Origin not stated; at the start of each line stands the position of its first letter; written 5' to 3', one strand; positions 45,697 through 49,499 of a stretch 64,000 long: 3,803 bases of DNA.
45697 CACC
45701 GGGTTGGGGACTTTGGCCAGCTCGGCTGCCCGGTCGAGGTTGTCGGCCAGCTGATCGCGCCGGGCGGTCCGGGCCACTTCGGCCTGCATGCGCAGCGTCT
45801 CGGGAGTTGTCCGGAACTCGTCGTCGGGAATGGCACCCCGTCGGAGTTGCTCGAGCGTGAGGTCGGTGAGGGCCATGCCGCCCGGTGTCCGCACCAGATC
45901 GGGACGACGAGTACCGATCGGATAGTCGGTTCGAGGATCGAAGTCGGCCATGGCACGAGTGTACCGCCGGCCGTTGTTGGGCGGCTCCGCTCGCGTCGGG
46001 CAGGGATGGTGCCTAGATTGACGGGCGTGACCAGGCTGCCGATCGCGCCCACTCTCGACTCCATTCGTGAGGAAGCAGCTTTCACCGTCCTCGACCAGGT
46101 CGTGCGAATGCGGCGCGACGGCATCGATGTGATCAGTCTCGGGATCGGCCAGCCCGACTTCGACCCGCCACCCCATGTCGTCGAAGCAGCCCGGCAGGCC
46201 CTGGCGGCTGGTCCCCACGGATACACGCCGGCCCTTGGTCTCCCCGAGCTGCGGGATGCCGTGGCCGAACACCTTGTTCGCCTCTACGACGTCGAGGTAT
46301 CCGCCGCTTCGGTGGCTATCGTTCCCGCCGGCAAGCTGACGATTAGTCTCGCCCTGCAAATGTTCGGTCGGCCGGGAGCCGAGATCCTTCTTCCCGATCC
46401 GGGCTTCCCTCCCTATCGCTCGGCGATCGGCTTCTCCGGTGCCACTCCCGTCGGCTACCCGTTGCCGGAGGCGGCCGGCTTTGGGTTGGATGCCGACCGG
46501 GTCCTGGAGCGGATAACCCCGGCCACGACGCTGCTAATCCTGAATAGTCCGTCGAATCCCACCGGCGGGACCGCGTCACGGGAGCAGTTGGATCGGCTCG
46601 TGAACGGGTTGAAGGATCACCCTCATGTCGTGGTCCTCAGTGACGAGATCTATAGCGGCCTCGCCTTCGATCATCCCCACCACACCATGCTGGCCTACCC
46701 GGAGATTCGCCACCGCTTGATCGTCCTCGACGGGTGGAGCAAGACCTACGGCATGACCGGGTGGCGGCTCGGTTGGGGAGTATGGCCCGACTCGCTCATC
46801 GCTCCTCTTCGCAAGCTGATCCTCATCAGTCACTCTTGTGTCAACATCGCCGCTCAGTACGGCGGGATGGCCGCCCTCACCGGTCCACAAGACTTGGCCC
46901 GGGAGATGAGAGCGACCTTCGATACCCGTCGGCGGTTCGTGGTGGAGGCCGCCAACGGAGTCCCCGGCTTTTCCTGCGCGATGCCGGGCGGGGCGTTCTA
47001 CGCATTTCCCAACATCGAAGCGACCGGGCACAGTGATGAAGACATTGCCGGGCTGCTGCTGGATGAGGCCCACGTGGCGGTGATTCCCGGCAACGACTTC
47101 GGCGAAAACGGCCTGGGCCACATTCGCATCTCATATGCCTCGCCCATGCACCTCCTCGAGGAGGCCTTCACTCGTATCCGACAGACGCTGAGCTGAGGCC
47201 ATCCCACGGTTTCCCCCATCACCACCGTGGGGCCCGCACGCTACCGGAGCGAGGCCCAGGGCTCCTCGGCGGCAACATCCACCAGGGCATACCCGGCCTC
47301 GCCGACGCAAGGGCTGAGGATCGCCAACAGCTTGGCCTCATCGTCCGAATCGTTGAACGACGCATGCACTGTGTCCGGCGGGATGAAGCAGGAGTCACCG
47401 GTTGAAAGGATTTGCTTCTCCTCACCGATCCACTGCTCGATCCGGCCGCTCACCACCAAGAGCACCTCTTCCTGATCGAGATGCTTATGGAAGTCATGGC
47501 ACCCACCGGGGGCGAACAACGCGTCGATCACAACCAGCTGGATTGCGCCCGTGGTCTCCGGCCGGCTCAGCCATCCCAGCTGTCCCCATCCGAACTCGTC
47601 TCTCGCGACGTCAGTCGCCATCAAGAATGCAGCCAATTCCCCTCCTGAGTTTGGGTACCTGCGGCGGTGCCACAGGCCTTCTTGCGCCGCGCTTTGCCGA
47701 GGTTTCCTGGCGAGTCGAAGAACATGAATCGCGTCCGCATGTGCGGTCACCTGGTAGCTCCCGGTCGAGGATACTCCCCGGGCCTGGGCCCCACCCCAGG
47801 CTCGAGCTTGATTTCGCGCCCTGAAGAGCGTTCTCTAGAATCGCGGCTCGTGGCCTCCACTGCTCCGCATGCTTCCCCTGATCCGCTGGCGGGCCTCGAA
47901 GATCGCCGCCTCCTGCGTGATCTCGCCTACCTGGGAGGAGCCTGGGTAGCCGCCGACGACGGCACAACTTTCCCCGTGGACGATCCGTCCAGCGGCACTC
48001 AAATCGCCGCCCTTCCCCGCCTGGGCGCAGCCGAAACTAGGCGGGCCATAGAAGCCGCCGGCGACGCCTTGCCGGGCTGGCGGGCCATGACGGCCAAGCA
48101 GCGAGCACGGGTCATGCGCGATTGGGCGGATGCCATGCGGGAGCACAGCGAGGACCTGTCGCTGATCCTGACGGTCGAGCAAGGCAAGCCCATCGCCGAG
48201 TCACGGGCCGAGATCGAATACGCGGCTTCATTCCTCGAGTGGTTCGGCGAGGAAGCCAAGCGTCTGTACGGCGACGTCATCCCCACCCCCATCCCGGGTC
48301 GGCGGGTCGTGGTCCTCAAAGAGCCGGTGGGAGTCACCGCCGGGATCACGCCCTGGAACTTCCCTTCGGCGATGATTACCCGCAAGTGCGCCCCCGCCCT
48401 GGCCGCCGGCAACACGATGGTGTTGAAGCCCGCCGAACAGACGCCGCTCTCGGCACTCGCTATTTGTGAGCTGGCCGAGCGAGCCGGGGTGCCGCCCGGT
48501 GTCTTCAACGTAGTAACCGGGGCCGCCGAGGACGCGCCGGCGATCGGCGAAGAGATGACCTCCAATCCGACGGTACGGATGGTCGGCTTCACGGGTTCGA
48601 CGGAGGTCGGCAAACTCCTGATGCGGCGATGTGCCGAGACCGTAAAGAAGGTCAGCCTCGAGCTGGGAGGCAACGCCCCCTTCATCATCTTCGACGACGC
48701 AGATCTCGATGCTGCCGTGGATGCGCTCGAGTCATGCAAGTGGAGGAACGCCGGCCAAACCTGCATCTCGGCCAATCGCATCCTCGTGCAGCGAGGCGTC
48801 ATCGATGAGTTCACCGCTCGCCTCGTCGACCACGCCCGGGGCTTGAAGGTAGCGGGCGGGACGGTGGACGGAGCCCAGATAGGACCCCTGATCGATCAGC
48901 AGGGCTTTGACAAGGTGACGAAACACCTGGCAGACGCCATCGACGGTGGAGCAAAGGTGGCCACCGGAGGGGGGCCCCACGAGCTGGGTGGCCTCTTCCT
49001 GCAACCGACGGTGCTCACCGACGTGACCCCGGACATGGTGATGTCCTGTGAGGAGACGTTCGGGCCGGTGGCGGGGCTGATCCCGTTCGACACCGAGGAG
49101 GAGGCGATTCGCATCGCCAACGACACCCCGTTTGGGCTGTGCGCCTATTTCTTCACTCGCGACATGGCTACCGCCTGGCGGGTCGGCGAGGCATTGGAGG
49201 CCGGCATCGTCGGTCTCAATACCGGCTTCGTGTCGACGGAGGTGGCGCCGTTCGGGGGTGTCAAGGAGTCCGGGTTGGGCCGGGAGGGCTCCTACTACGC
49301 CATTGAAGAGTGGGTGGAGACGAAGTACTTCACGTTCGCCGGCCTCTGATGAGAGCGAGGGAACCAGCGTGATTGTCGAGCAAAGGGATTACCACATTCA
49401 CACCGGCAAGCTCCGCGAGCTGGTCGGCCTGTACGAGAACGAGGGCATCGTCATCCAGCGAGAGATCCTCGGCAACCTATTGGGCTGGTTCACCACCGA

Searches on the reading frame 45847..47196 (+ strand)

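Call 33: search_protein_families(library=ncbifam, proteins=[window:45847-47196:+], max_evalue=0.00001)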
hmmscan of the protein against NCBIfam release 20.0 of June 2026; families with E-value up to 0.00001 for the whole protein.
window:45847-47196:+ (449 aa): 62 families (the best 25 are shown)
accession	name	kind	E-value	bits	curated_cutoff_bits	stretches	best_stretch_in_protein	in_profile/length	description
NF005817.0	PRK07683.1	equivalog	2.1e-80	270.3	575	1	83-447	18-380/387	aminotransferase A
NF041364.1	GntC_guanitoxin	equivalog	3.4e-79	266.3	415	1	96-446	1-355/356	guanitoxin biosynthesis PLP-dependent (S)-gamma-hydroxy-L-arginine cyclodehydratase GntC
NF004769.0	PRK06107.1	equivalog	4.1e-79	266.2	617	1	65-447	5-397/402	aspartate transaminase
NF004770.0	PRK06108.1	subfamily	1.4e-77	261.1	422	1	80-448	23-392/396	pyridoxal phosphate-dependent aminotransferase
NF005816.0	PRK07682.1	equivalog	4.5e-77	259.3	620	1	94-446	30-381/390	aminotransferase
NF006229.0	PRK08361.1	equivalog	1.7e-74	251.2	624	1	93-449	33-389/391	aspartate aminotransferase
NF041091.1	asp_aminotase_Arch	equivalog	1.3e-73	248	550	1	70-447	4-374/376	aspartate aminotransferase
NF005601.0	PRK07337.1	equivalog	2.4e-72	244.2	496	1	66-448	8-392/394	pyridoxal phosphate-dependent aminotransferase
NF006514.0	PRK08960.1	equivalog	1.5e-71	241.3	554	1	79-448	18-385/388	pyridoxal phosphate-dependent aminotransferase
NF006230.0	PRK08363.1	equivalog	3.8e-70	236.7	534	1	87-446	24-390/398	alanine aminotransferase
NF004975.0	PRK06348.1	equivalog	2.6e-67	227.5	549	1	78-446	14-381/384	pyridoxal phosphate-dependent aminotransferase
NF006756.0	PRK09276.1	subfamily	2.8e-65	220.7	507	1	82-446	19-384/387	LL-diaminopimelate aminotransferase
NF005588.0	PRK07309.1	equivalog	3.4e-64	217.2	576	1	93-447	30-385/391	pyridoxal phosphate-dependent aminotransferase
NF005977.0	PRK08068.1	subfamily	5.9e-64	216.7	494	1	75-446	14-385/391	transaminase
TIGR03540.1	DapC_direct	equivalog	4.3e-63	213.5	593.25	1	81-446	16-382/383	LL-diaminopimelate aminotransferase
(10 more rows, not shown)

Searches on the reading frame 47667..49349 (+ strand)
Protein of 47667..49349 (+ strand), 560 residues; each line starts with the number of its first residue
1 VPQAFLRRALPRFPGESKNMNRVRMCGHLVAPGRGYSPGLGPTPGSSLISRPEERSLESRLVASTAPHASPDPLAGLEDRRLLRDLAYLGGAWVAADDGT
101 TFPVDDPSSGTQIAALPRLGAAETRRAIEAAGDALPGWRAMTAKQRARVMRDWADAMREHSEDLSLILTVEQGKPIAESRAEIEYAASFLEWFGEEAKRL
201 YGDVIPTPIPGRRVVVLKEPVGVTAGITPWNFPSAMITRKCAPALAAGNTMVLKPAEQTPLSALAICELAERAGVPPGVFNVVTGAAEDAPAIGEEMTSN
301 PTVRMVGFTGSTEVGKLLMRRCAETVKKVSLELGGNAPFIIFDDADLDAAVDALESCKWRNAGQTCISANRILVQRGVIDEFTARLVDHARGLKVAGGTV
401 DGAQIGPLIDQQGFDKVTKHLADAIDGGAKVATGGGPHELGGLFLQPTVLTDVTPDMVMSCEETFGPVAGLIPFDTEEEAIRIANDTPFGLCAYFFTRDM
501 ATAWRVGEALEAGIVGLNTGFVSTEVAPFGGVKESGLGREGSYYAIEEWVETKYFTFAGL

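Call 33: search_protein_families(library=ncbifam, proteins=[window:47667-49349:+], max_evalue=0.00001)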
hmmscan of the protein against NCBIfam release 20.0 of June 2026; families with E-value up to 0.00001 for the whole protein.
window:47667-49349:+ (560 aa): 43 families (the best 25 are shown)
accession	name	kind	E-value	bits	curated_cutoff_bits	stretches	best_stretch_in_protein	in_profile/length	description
NF008415.0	PRK11241.1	equivalog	6.5e-204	678.1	828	1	77-556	3-479/482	NADP-dependent succinate-semialdehyde dehydrogenase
TIGR01780.1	SSADH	subfamily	2.9e-194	646.1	646.35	1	104-553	1-448/448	succinate-semialdehyde dehydrogenase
TIGR01804.1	BADH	equivalog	5.2e-126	420.9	668.6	1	88-553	1-467/467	betaine-aldehyde dehydrogenase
TIGR02299.1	HpaE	equivalog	2.3e-123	412.4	638.35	1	88-556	4-475/488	5-carboxymethyl-2-hydroxymuconate semialdehyde dehydrogenase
NF010000.0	PRK13473.1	subfamily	5.8e-122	407.7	615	1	88-554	6-469/475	aminobutyraldehyde dehydrogenase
NF009725.0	PRK13252.1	equivalog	1.4e-120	403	593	1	86-553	8-475/488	betaine-aldehyde dehydrogenase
NF040648.1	lactal_redase_Meth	equivalog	1e-114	384.1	650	1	89-555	3-460/463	lactaldehyde dehydrogenase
NF007497.0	PRK10090.1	equivalog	1.6e-112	376.7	500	1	87-553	9-473/480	aldehyde dehydrogenase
NF006916.0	PRK09407.1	equivalog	2.4e-112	376.2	521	1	94-553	28-488/526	succinic semialdehyde dehydrogenase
NF045735.1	PaDhStyDPseudo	equivalog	2.5e-112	376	850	1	84-557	2-481/483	phenylacetaldehyde dehydrogenase StyD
TIGR03216.1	OH_muco_semi_DH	equivalog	5.3e-111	371.6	693.25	1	88-553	4-475/481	2-hydroxymuconic semialdehyde dehydrogenase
NF052305.1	DioxValDhHalo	equivalog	2.3e-105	353.3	750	1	87-536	7-458/483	2,5-dioxovalerate dehydrogenase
NF042993.1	AlphKGSA_gudD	equivalog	1.9e-101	340.2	770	1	87-551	6-474/481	alpha-ketoglutaric semialdehyde dehydrogenase GucD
NF045736.1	PaDhStyDRhodo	equivalog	6.6e-101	338.2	800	1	88-556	6-476/479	phenylacetaldehyde dehydrogenase StyD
NF006915.0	PRK09406.1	equivalog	1.4e-97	327.5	730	1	106-553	7-452/457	NADP-dependent succinic semialdehyde dehydrogenase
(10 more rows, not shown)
